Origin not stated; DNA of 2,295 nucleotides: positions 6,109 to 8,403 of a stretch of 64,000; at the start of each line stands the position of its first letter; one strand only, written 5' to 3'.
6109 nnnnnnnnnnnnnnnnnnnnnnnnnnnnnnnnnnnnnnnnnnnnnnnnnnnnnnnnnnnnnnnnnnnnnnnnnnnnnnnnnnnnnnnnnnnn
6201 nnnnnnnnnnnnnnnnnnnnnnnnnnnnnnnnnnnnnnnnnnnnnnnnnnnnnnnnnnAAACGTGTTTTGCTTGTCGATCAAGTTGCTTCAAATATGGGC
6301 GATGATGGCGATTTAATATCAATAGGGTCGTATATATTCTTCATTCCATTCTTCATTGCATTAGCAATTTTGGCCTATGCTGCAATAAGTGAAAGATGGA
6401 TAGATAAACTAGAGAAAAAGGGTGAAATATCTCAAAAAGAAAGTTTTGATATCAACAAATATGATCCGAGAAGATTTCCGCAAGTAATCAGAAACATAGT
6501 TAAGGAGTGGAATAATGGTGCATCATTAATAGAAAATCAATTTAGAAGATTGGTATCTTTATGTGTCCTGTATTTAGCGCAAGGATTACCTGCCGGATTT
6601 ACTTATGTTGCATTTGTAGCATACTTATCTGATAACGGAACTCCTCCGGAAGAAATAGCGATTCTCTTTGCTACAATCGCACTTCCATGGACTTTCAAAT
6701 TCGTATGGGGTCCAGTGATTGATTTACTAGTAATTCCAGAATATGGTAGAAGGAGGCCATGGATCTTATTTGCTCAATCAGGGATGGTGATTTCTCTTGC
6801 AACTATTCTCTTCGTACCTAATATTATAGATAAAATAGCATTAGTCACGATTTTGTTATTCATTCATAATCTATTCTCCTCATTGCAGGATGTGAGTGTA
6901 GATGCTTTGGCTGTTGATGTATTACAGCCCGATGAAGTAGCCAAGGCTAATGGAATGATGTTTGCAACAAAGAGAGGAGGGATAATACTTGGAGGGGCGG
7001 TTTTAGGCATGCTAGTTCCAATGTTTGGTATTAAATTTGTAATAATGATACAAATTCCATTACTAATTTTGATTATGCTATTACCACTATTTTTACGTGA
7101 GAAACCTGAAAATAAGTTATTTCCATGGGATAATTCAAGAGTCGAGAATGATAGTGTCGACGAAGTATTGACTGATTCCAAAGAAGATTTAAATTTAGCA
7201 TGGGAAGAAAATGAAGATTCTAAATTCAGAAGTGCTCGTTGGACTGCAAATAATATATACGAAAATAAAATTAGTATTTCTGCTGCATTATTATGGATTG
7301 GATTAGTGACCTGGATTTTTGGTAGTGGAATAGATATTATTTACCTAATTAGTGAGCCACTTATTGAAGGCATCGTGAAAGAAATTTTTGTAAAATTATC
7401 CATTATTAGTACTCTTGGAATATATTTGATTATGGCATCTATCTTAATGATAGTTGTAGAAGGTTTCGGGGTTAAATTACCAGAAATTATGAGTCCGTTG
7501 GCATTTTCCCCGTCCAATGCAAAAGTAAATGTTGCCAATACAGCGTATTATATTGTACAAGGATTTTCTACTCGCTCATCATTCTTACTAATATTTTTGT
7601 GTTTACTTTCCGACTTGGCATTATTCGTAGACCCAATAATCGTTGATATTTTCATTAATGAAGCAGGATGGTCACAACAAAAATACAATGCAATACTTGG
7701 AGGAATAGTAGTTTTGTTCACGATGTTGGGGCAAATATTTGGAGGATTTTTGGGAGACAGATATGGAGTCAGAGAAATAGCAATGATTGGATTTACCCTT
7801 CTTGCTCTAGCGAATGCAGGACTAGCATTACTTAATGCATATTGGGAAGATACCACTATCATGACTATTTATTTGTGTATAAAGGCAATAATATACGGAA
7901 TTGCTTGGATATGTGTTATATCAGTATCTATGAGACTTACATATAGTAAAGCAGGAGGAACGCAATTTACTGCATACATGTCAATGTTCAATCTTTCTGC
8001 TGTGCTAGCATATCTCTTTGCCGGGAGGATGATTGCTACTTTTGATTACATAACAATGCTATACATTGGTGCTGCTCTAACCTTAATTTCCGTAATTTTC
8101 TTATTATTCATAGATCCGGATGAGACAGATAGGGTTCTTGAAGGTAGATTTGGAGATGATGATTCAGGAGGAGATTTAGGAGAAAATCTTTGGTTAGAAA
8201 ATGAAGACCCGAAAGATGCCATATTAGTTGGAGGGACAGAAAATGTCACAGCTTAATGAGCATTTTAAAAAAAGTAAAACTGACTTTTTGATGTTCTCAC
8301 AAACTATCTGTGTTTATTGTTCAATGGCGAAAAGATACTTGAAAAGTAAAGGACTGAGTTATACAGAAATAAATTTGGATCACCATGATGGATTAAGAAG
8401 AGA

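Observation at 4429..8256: Secreted subtilase covalently fused to an AmpG/PAT-type MFS permease in one 1275-aa ORF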

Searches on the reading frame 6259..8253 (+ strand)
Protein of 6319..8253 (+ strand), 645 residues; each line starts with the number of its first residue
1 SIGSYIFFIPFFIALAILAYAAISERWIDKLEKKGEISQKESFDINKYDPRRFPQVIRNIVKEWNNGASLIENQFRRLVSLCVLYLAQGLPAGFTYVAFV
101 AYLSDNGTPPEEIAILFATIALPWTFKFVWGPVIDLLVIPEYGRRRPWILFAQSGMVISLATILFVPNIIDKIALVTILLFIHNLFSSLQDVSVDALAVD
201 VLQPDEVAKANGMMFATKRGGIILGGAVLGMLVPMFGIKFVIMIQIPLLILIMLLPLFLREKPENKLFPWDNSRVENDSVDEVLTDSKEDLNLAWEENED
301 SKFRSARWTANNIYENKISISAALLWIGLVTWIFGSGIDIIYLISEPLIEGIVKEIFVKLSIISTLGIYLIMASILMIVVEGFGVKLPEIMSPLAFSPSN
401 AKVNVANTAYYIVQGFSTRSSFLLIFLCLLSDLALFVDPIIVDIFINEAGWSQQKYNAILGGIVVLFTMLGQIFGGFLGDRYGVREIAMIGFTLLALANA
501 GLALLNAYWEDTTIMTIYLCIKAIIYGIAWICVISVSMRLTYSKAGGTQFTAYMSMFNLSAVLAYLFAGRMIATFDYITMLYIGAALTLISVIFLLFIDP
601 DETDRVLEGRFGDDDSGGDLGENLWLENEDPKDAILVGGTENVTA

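Call 4: search_protein_families(library=pfam, proteins=[window:6319-8253:+], max_evalue=0.1)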
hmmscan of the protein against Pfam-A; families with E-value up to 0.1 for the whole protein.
window:6319-8253:+ (645 aa): 2 families
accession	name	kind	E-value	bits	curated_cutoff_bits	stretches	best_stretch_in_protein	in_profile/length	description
PF07690.21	MFS_1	-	2.2e-33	116.1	33.4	2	81-541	1-323/347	Major Facilitator Superfamily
PF13000.13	Acatn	-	5.2e-09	35.6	23.7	1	81-208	5-153/546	Acetyl-coenzyme A transporter 1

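Call 14: search_protein_representatives(protein=window:6319-8253:+)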
Query: 645 residues. Proteins with E-value up to 0.001 (for the whole library): 4463; up to 1e-10: 1476; up to 1e-30: 214. The best 150 are listed.
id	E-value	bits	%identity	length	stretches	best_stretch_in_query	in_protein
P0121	1.2e-184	632.2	52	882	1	1-627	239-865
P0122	4.0e-169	580.9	48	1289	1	2-643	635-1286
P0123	1.2e-168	579.3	57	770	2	2-283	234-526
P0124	7.7e-109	381.8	58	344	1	291-634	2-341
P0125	2.1e-100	353.9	44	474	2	64-277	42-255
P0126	2.5e-96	340.4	42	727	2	65-276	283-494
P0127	4.5e-96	339.6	44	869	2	4-275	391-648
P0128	9.0e-93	328.7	41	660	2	63-282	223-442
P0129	1.7e-92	327.8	41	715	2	65-282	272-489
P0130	6.6e-86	306.0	40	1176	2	76-299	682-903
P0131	4.7e-77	276.8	54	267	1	3-248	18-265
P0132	1.2e-76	275.4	37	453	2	74-273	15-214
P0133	2.0e-73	264.8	38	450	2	70-269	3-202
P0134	2.3e-73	264.6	35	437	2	70-265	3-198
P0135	5.7e-73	263.3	38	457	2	69-287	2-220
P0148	1.2e-62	229.2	37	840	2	84-269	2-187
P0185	3.1e-49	184.8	35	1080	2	76-263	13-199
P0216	1.2e-43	166.4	36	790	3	69-276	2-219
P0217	3.2e-43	165.0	31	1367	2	72-270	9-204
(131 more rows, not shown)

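Call 15: search_protein_families(library=pfam, proteins=[P0122, P0126, P0127, P0128, P0129, P0130, P0148, P0185, P0217, P0216], max_evalue=0.001)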
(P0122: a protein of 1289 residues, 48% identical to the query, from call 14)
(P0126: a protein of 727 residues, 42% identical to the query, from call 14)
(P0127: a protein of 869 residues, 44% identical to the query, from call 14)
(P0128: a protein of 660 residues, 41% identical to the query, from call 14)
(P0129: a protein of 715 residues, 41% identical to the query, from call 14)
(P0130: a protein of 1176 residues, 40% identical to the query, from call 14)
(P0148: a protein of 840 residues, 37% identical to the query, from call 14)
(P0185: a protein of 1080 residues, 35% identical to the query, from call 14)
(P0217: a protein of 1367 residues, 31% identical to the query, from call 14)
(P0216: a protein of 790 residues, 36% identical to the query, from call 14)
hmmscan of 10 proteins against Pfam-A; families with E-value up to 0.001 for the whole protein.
P0122 (1289 aa): 4 families
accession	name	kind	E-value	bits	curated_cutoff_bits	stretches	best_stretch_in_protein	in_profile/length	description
PF00082.27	Peptidase_S8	-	2.5e-43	148.9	21.8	1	183-508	1-288/288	Subtilase family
PF07690.21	MFS_1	-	1.7e-26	93.4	33.4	3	713-975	1-235/347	Major Facilitator Superfamily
PF13000.13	Acatn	-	3.2e-12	46.2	23.7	1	712-793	4-86/546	Acetyl-coenzyme A transporter 1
PF03092.22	BT1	-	2.3e-11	43.5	22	1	720-894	1-177/432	BT1 family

P0126 (727 aa): 3 families
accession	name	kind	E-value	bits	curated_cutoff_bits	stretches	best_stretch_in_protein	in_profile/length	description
PF07690.21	MFS_1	-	1.2e-27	97.2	33.4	1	300-663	2-346/347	Major Facilitator Superfamily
PF03092.22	BT1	-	1.7e-16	60.4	22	1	306-495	1-182/432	BT1 family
PF13000.13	Acatn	-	8.9e-14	51.4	23.7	1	298-443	4-166/546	Acetyl-coenzyme A transporter 1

P0127 (869 aa): 3 families
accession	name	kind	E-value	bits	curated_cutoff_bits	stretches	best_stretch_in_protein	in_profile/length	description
PF07690.21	MFS_1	-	2.5e-25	89.6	33.4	1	454-820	1-346/347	Major Facilitator Superfamily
PF04389.22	Peptidase_M28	-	1.6e-17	64.3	21.3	1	97-333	1-183/193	Peptidase family M28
PF13000.13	Acatn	-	5.9e-07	28.8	23.7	1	453-533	4-88/546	Acetyl-coenzyme A transporter 1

P0128 (660 aa): 6 families
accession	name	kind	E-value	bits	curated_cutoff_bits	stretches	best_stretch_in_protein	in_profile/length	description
PF07690.21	MFS_1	-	1.4e-30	106.8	33.4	1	241-607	1-346/347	Major Facilitator Superfamily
PF03092.22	BT1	-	7.6e-16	58.3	22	1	248-483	1-233/432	BT1 family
PF13000.13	Acatn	-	3.2e-13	49.5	23.7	1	240-385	4-166/546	Acetyl-coenzyme A transporter 1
PF00127.26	Copper-bind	-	3.3e-13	50.3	21.2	1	59-145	5-99/99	Copper binding proteins, plastocyanin/azurin family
PF13347.12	MFS_2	-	1.6e-11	43.9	27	1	267-544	29-305/427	MFS/sugar transport protein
PF12832.13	MFS_1_like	-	1e-06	28.5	25.2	1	261-585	24-331/373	MFS_1 like family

P0129 (715 aa): 3 families
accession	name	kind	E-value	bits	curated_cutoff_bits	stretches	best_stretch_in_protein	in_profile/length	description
PF07690.21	MFS_1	-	2.1e-28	99.7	33.4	1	289-633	2-323/347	Major Facilitator Superfamily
PF03092.22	BT1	-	7.7e-18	64.9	22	1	295-535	1-233/432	BT1 family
PF13000.13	Acatn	-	7.4e-15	54.9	23.7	1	287-432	4-166/546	Acetyl-coenzyme A transporter 1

P0130 (1176 aa): 4 families
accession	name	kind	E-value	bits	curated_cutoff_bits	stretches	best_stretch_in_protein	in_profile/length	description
PF00082.27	Peptidase_S8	-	3.4e-46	158.3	21.8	1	155-473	1-288/288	Subtilase family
PF07690.21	MFS_1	-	1e-20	74.4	33.4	2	690-880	4-187/347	Major Facilitator Superfamily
PF03092.22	BT1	-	2e-12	47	22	1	694-867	1-176/432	BT1 family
PF13000.13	Acatn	-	1.2e-09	37.7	23.7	1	687-813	5-152/546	Acetyl-coenzyme A transporter 1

P0148 (840 aa): 4 families
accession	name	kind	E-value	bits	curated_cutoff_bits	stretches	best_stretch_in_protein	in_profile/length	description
PF06439.18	3keto-disac_hyd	-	5.5e-46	157.4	26.8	1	644-831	1-187/187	3-keto-disaccharide hydrolase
PF07690.21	MFS_1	-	1.6e-26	93.5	33.4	2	3-238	5-223/347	Major Facilitator Superfamily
PF13000.13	Acatn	-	3.5e-09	36.2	23.7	1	1-79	7-86/546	Acetyl-coenzyme A transporter 1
PF03092.22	BT1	-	4.5e-08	32.7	22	1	6-181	1-178/432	BT1 family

P0185 (1080 aa): 5 families
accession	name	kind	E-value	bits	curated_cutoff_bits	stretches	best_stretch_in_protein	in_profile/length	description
PF13517.12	FG-GAP_3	-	1.6e-25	89.9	26.9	2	631-692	1-60/61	FG-GAP-like repeat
PF07690.21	MFS_1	-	5.9e-23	81.8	33.4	1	18-396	1-346/347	Major Facilitator Superfamily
PF03092.22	BT1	-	4.5e-20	72.2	22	1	25-210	1-189/432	BT1 family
PF01839.29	FG-GAP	-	6.2e-11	42.4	22.1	1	676-697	3-24/37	FG-GAP repeat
PF13000.13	Acatn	-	3.2e-08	33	23.7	1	16-139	3-148/546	Acetyl-coenzyme A transporter 1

P0217 (1367 aa): 7 families
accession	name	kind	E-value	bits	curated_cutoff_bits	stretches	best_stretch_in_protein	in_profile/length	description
PF22422.2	MGH1-like_GH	-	4.3e-64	217.8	27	1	562-920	2-356/356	Mannosylglycerate hydrolase MGH1-like glycoside hydrolase domain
PF03633.20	Glyco_hydro_65C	-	8.6e-10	38.7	22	1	944-996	5-58/62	Glycosyl hydrolase family 65, C-terminal domain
PF22633.2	F5_F8_type_C_2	-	1.2e-09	39.1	27.8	1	1246-1347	1-91/91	NedA-like, galactose-binding domain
PF00754.31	F5_F8_type_C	-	1.6e-09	38.4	28.2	1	1234-1353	3-116/127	F5/8 type C domain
PF13000.13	Acatn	-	1.9e-09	37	23.7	1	19-96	6-84/546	Acetyl-coenzyme A transporter 1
PF07690.21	MFS_1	-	3.3e-09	36.5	33.4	1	20-271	3-235/347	Major Facilitator Superfamily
PF21606.3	BgaA-like_CBM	-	4.7e-05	23.9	27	1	1235-1313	3-88/160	Beta-galactosidase-like, Galactose-binding domain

P0216 (790 aa): 3 families
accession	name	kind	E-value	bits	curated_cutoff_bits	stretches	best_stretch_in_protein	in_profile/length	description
PF07690.21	MFS_1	-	4.3e-15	55.9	33.4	2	19-262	6-235/347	Major Facilitator Superfamily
PF13000.13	Acatn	-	2.9e-13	49.7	23.7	1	14-150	5-154/546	Acetyl-coenzyme A transporter 1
PF03092.22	BT1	-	7.5e-08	31.9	22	1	21-242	1-198/432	BT1 family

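Call 22: search_solved_structures(query=window:6319-8253:+, max_evalue=0.01)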
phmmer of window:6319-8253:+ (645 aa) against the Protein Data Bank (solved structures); distinct sequences matched with E-value up to 0.01: 7.
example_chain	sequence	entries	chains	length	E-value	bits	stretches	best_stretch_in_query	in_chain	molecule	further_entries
9j9z_A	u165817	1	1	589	9.1e-12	47.8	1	80-280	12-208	Muropeptide transporter,Soluble cytochrome b562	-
8zbb_A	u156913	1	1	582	1.4e-11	47.3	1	81-280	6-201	Muropeptide transporter,Soluble cytochrome b562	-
9c3f_A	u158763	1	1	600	1.4e-10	43.9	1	77-260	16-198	Anhydromuropeptide permease,Soluble cytochrome b562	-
8zgz_A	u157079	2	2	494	2.5e-10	43.1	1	79-259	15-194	Protein AmpG | Muropeptide transporter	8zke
9m0s_A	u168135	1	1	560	1.8e-09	40.2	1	77-228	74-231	Acetyl-coenzyme A transporter 1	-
9mun_A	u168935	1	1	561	1.8e-09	40.2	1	77-228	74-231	Acetyl-coenzyme A transporter 1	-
9pvm_A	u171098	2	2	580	2e-09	40.1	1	77-228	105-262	Acetyl-coenzyme A transporter 1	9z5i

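Call 34: find_homologous_proteins(query=P0130)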
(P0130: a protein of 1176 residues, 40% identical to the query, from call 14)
Query P0130 (1176 aa): 1810 proteins with E <= 0.001 among 8000 candidates; the best 120 are listed.
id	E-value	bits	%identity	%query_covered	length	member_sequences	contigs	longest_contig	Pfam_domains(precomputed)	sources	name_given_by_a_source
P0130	0.0e+0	2694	100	100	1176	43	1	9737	PF13000.14,PF03092.23,PF00082.28,PF07690.22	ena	-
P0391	0.0e+0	2540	94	100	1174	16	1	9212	PF13000.14,PF03092.23,PF00082.28,PF07690.22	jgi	jgi:subtilisin family serine protease/MFS family permease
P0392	0.0e+0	2343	86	100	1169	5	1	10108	PF13000.14,PF03092.23,PF00082.28,PF07690.22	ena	-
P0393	0.0e+0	2333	86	100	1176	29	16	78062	PF13000.14,PF03092.23,PF00082.28,PF07690.22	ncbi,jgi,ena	-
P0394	0.0e+0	2315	85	100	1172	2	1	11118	PF13000.14,PF03092.23,PF00082.28,PF07690.22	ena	-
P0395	0.0e+0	2302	84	100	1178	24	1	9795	PF13000.14,PF03092.23,PF00082.28,PF07690.22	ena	-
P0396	0.0e+0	2299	85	100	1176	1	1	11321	PF13000.14,PF03092.23,PF00082.28,PF07690.22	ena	-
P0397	0.0e+0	2297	85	100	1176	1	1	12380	PF13000.14,PF03092.23,PF00082.28,PF07690.22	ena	-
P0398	0.0e+0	2297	85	100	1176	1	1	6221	PF13000.14,PF03092.23,PF00082.28,PF07690.22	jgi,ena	-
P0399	0.0e+0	2295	85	100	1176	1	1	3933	PF13000.14,PF03092.23,PF00082.28,PF07690.22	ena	-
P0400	0.0e+0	2293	84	100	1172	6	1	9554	PF13000.14,PF03092.23,PF00082.28,PF07690.22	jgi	-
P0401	0.0e+0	2292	85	100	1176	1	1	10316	PF13000.14,PF03092.23,PF00082.28,PF07690.22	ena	-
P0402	0.0e+0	2292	84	100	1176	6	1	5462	PF13000.14,PF03092.23,PF00082.28,PF07690.22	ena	-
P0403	0.0e+0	2292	84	100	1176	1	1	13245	PF13000.14,PF03092.23,PF00082.28,PF07690.22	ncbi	-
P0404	0.0e+0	2291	84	100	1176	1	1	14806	PF13000.14,PF03092.23,PF00082.28,PF07690.22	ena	-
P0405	0.0e+0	2290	85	100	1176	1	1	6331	PF13000.14,PF03092.23,PF00082.28,PF07690.22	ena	-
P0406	0.0e+0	2285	84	100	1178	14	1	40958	PF13000.14,PF03092.23,PF00082.28,PF07690.22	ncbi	-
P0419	0.0e+0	2069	77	100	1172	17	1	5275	PF13000.14,PF03092.23,PF00082.28,PF07690.22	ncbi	-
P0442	6.1e-267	907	69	51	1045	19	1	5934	PF12832.14,PF00082.28,PF07690.22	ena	-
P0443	9.9e-267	906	41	100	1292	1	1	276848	PF13000.14,PF03092.23,PF00082.28,PF07690.22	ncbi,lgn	-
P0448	5.9e-266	903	69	51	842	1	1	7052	PF00082.28,PF07690.22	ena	-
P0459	9.9e-265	899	42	97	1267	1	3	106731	PF13000.14,PF00082.28,PF07690.22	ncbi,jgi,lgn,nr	ncbi:MAG: hypothetical protein CXT64_04735 [Methanobacteriota archaeon]|nr:MAG: hypothetical protein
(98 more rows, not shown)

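Call 35: find_encoding_contigs(protein=P0393, flank=6000, max_places=3)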
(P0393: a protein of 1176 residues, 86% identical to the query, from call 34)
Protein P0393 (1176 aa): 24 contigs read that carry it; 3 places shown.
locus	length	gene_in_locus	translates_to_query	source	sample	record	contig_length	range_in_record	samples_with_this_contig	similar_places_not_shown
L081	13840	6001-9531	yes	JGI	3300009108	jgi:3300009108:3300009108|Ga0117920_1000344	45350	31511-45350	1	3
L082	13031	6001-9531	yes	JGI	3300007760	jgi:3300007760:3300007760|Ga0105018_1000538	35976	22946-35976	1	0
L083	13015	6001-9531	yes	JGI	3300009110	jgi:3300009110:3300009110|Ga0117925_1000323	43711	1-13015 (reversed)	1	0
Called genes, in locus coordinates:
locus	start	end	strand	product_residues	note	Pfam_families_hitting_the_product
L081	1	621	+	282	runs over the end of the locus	PF00106:adh_short, PF01370:Epimerase (weak), PF08659:KR, PF13561:adh_short_C2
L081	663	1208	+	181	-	PF00578:AhpC-TSA, PF08534:Redoxin, PF13098:Thioredoxin_2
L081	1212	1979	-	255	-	-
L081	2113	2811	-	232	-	PF08713:DNA_alkylation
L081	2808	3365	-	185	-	PF19700:DUF6198, PF02588:YitT_membrane (weak)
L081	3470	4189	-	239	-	PF00403:HMA, PF14342:DUF4396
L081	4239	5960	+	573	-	PF01702:TGT, PF14810:TGT_C2, PF01472:PUA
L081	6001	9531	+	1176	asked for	PF00082:Peptidase_S8, PF03092:BT1, PF07690:MFS_1, PF13000:Acatn, PF07690:MFS_1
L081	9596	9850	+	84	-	PF00076:RRM_1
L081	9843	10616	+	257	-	PF06966:DUF1295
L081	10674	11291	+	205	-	PF00753:Lactamase_B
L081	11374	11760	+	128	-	-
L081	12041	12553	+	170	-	PF13527:Acetyltransf_9, PF00583:Acetyltransf_1, PF13508:Acetyltransf_7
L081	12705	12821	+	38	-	-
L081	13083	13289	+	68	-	-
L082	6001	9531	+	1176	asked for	PF00082:Peptidase_S8, PF03092:BT1, PF07690:MFS_1, PF13000:Acatn, PF07690:MFS_1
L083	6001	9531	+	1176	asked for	PF00082:Peptidase_S8, PF03092:BT1, PF07690:MFS_1, PF13000:Acatn, PF07690:MFS_1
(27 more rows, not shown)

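Call 36: search_protein_families(library=pfam, proteins=[P0442, P0448, P0393], max_evalue=0.001)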
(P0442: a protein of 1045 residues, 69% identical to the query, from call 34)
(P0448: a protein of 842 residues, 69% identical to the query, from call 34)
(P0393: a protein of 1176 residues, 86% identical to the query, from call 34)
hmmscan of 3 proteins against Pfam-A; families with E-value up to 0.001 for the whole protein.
P0442 (1045 aa): 3 families
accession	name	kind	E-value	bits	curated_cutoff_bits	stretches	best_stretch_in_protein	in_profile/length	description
PF00082.27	Peptidase_S8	-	2.7e-47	161.9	21.8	1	155-466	1-288/288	Subtilase family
PF07690.21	MFS_1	-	7.5e-22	78.2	33.4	2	858-1038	1-176/347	Major Facilitator Superfamily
PF12832.13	MFS_1_like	-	2e-12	47.3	25.2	1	670-940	23-299/373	MFS_1 like family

P0448 (842 aa): 3 families
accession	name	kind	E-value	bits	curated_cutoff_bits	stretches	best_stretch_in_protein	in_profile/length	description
PF00082.27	Peptidase_S8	-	5.4e-47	160.9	21.8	1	155-466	1-288/288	Subtilase family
PF07690.21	MFS_1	-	1.7e-07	30.9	33.4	1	667-815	15-166/347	Major Facilitator Superfamily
PF12832.13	MFS_1_like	-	0.00012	21.7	25.2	1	672-748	23-98/373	MFS_1 like family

P0393 (1176 aa): 4 families
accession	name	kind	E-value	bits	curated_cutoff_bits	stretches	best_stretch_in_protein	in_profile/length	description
PF00082.27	Peptidase_S8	-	3.2e-46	158.4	21.8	1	155-466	1-288/288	Subtilase family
PF07690.21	MFS_1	-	7.4e-24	84.7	33.4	2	683-1129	4-346/347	Major Facilitator Superfamily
PF03092.22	BT1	-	2.2e-11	43.6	22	1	687-846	1-165/432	BT1 family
PF13000.13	Acatn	-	2.8e-10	39.8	23.7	1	680-807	5-153/546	Acetyl-coenzyme A transporter 1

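Call 40: find_encoding_contigs(protein=P0442, flank=4000, max_places=3)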
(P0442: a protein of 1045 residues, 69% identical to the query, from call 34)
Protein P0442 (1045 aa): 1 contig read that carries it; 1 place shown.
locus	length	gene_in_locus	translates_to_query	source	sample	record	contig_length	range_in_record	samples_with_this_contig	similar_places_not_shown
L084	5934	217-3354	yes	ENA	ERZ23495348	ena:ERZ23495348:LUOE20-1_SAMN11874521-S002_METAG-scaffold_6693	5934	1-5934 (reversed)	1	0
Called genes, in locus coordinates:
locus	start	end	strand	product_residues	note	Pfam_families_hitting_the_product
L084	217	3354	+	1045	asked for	PF00082:Peptidase_S8, PF07690:MFS_1, PF12832:MFS_1_like, PF07690:MFS_1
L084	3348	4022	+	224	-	PF07722:Peptidase_C26, PF00117:GATase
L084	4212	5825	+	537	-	PF03483:B3_4, PF03484:B5, PF17759:tRNA_synthFbeta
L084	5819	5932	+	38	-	?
